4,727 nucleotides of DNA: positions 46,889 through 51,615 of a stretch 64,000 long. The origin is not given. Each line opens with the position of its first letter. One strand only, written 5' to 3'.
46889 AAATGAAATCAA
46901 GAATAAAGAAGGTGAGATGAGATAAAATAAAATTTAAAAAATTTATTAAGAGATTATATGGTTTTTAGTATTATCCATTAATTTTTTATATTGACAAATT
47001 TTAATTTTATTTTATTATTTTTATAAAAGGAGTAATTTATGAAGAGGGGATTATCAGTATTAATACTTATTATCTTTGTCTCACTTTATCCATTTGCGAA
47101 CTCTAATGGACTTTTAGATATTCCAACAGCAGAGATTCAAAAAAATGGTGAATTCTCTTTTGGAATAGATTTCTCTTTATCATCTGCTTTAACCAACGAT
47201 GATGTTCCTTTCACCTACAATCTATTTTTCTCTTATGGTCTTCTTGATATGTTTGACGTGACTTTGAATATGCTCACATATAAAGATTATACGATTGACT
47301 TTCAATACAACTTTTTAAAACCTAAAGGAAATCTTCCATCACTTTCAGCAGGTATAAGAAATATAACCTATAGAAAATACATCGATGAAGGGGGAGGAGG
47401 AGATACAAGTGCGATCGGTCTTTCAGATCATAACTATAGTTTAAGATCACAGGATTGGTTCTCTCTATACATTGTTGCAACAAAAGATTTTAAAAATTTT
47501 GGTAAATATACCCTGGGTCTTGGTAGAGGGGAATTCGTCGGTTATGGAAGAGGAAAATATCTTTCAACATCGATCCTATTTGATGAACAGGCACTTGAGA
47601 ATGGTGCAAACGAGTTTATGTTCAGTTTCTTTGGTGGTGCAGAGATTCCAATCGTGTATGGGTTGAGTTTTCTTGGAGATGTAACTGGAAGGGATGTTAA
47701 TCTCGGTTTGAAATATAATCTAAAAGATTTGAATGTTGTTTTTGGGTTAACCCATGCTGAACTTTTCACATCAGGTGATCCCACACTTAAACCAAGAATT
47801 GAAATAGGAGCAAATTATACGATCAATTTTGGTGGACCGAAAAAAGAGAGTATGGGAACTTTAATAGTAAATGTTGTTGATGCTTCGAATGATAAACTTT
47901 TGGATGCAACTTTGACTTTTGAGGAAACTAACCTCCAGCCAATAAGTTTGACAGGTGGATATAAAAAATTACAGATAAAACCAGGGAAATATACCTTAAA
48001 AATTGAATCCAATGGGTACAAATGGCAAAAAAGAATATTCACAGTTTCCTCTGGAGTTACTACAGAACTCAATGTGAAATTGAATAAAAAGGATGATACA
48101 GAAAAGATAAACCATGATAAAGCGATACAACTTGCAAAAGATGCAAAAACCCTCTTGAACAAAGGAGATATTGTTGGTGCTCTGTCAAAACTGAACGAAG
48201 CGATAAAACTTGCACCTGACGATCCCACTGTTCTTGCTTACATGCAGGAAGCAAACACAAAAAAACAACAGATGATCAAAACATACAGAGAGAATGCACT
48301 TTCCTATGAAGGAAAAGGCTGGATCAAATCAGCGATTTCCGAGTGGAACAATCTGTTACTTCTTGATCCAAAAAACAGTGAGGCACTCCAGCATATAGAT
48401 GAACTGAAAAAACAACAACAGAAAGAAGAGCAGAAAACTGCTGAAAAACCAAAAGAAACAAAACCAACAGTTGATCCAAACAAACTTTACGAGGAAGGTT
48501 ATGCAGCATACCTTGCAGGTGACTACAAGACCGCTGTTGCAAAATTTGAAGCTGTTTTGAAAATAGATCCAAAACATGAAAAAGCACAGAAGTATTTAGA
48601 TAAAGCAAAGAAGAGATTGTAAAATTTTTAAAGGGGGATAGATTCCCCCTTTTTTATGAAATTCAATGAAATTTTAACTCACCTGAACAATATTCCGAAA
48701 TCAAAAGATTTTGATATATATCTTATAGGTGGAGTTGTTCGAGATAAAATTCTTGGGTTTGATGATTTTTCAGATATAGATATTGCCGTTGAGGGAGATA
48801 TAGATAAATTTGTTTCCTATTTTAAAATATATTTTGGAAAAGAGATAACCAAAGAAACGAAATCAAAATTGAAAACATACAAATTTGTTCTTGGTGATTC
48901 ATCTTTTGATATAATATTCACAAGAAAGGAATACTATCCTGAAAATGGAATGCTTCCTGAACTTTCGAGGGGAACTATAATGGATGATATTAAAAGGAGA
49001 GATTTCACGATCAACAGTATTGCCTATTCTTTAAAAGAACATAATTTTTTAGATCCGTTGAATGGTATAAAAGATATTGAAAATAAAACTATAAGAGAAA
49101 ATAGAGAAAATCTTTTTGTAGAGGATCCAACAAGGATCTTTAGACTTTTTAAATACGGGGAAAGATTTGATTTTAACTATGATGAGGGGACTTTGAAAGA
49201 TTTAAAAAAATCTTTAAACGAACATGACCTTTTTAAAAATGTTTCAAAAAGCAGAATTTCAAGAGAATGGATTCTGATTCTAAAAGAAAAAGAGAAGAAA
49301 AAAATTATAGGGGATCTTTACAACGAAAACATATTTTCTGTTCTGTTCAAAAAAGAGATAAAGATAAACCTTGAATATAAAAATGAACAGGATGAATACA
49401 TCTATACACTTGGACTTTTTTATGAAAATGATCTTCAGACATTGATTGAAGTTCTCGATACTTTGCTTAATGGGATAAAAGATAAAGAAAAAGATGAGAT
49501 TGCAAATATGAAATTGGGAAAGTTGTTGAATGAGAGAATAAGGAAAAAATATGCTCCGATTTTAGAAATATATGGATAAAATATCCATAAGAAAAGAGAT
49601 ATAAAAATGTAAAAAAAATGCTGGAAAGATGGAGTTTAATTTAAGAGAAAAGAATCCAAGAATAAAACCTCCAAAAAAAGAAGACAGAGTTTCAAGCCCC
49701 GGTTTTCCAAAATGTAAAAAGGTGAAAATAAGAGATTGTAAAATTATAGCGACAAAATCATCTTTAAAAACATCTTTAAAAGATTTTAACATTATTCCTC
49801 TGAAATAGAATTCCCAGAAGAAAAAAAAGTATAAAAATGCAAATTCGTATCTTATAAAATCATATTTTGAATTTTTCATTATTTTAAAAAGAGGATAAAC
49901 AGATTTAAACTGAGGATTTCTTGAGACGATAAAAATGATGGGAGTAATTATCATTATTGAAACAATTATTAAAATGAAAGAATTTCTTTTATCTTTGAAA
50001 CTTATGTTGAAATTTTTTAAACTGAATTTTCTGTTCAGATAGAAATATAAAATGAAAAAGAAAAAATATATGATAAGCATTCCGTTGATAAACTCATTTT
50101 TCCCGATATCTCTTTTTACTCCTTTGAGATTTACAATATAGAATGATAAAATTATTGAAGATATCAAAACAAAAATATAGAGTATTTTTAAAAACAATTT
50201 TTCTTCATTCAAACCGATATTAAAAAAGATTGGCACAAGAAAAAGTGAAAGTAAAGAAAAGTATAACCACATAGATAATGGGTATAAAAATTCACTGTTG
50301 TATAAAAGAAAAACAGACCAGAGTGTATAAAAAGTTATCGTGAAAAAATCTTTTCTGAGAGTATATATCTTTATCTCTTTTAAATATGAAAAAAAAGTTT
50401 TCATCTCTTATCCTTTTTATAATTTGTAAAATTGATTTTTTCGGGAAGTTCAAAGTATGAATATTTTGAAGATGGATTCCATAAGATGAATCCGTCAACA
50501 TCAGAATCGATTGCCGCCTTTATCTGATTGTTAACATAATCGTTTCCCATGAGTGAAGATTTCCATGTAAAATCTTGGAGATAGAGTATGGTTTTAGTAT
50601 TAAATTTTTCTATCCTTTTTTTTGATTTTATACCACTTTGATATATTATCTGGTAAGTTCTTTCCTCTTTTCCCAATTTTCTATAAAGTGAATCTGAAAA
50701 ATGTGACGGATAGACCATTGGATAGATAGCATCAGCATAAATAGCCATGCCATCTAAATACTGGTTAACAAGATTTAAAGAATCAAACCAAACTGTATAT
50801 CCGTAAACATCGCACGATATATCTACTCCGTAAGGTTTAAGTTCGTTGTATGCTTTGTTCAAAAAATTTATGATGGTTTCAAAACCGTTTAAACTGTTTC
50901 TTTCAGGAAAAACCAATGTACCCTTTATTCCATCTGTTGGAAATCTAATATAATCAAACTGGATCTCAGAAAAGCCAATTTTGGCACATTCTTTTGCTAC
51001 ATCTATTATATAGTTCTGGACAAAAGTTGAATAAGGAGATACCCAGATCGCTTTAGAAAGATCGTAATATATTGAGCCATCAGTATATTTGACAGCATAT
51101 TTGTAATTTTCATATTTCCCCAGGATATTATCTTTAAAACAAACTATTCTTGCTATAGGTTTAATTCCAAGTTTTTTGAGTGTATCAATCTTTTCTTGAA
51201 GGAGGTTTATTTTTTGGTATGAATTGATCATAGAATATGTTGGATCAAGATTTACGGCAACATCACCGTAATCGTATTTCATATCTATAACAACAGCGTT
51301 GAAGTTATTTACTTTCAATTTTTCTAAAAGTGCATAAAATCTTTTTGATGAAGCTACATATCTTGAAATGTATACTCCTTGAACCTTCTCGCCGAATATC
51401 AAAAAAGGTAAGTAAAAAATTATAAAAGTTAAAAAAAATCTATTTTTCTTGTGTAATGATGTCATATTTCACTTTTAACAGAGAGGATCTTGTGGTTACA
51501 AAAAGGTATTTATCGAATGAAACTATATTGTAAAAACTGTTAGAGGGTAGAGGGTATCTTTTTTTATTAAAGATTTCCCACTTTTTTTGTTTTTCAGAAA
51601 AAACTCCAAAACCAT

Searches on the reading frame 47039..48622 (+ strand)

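Call 85: search_protein_families(library=pfam, proteins=[window:47039-48622:+], max_evalue=0.00001)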
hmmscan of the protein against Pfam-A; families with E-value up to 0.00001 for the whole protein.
window:47039-48622:+ (527 aa): 5 families
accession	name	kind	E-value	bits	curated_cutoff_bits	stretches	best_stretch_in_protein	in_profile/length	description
PF07719.23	TPR_2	-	5.3e-11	42.2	27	0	483-513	4-34/34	Tetratricopeptide repeat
PF13414.12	TPR_11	-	1.8e-07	31.2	26.8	0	373-398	5-30/42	TPR repeat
PF06082.17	YjbH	-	2.6e-06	27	24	0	23-109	8-101/658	Exopolysaccharide biosynthesis protein YbjH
PF13428.12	TPR_14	-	7.3e-06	26.6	23.5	0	487-519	8-40/44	Tetratricopeptide repeat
PF13715.12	CarbopepD_reg_2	-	7.3e-06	26.4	32.2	0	279-352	5-80/88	CarboxypepD_reg-like domain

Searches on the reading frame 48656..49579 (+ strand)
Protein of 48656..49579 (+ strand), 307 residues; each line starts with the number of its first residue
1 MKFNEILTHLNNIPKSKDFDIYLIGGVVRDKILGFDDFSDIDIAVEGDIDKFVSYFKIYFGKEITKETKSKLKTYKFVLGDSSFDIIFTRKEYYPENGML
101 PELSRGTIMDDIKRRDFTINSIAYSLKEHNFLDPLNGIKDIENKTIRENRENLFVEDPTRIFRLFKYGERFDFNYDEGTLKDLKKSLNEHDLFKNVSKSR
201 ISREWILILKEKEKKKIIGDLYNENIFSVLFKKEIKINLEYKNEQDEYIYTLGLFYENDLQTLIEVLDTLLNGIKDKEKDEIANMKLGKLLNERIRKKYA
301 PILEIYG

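Call 85: search_protein_families(library=pfam, proteins=[window:48656-49579:+], max_evalue=0.00001)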
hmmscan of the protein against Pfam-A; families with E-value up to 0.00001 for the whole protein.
window:48656-49579:+ (307 aa): 1 family
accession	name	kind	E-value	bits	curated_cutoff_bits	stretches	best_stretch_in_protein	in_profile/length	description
PF01743.26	PolyA_pol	-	2.8e-24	86.3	23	1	21-147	1-126/126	Poly A polymerase head domain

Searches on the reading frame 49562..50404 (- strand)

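Call 85: search_protein_families(library=pfam, proteins=[window:49562-50404:-], max_evalue=0.00001)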
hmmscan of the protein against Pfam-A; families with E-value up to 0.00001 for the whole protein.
window:49562-50404:- (280 aa): 1 family
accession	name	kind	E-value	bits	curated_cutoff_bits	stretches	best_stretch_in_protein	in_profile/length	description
PF02517.21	Rce1-like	-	7.7e-11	42.6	22.4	1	190-271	12-92/93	Type II CAAX prenyl endopeptidase Rce1-like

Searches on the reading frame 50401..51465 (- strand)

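Call 86: search_protein_families(library=pfam, proteins=[window:50401-51465:-], max_evalue=0.00001)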
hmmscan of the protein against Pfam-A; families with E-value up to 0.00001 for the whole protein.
window:50401-51465:- (354 aa): 1 family
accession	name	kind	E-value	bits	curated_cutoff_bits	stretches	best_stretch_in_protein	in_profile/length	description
PF13200.12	DUF4015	-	1.5e-78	264.6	27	1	30-335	1-313/313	Putative glycosyl hydrolase domain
